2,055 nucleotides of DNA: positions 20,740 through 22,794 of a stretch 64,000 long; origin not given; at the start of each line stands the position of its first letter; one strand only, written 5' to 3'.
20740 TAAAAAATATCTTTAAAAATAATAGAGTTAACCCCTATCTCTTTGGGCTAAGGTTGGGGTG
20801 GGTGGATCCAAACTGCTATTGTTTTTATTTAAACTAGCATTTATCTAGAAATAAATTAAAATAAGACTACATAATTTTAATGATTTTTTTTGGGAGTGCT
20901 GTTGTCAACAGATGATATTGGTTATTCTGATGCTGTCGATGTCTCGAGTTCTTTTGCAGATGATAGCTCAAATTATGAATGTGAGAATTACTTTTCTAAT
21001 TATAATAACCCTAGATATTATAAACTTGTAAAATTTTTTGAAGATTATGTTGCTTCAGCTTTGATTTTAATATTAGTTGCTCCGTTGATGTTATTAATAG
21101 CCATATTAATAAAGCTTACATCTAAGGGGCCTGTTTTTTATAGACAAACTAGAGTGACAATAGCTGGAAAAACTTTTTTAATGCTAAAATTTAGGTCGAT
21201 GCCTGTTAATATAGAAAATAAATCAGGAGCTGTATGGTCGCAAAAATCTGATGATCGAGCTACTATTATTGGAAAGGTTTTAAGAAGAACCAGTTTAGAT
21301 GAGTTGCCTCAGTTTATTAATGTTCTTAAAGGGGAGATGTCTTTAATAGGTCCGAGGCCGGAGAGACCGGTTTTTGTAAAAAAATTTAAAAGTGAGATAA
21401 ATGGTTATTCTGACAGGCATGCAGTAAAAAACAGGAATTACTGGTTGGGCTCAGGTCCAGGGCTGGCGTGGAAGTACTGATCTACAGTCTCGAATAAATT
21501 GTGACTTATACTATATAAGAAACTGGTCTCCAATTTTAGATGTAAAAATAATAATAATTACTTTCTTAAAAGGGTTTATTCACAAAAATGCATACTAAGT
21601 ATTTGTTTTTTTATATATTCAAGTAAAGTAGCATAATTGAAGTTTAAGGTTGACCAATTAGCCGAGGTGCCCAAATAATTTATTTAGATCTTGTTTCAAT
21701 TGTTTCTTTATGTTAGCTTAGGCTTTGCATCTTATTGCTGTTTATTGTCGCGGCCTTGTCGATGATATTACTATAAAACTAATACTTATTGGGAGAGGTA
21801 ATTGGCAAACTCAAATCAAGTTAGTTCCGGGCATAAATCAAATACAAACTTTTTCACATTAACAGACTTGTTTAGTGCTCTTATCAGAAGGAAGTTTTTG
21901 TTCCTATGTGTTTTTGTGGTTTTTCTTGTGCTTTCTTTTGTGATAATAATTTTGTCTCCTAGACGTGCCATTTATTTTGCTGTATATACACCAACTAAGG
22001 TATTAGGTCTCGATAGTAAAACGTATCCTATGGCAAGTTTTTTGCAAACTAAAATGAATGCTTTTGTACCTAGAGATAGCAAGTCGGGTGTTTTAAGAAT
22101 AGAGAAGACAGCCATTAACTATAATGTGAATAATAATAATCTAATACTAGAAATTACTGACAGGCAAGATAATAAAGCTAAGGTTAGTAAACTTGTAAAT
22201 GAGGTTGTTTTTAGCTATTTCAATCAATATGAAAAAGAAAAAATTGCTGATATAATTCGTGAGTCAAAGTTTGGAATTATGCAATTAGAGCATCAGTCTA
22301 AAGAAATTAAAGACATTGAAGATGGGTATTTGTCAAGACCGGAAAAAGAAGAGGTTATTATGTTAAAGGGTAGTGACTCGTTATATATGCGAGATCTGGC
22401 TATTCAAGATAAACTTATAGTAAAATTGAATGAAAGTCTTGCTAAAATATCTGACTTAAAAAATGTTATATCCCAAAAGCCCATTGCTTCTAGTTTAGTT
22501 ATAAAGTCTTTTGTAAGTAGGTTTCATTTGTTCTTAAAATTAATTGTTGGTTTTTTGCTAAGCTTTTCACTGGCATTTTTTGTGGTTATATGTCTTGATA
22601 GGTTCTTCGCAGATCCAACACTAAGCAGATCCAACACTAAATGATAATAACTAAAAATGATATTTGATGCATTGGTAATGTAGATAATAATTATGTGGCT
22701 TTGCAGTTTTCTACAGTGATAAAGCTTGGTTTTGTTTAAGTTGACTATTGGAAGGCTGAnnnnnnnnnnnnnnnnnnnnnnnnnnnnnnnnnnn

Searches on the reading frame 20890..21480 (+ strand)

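Call 30: search_protein_families(library=pfam, proteins=[window:20890-21480:+], max_evalue=0.001)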
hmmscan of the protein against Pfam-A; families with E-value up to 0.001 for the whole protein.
window:20890-21480:+ (196 aa): 1 family
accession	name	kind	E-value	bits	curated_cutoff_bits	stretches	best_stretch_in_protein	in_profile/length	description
PF02397.22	Bac_transf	-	5.1e-46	156.9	27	1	49-180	2-129/179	Bacterial sugar transferase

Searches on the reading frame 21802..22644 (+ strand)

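Call 30: search_protein_families(library=pfam, proteins=[window:21802-22644:+], max_evalue=0.001)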
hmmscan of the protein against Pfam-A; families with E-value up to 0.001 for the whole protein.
window:21802-22644:+ (280 aa): 1 family
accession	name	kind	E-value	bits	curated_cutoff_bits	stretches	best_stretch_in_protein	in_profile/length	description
PF02706.20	Wzz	-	0.00055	20.6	25.5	0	18-53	3-38/91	Chain length determinant protein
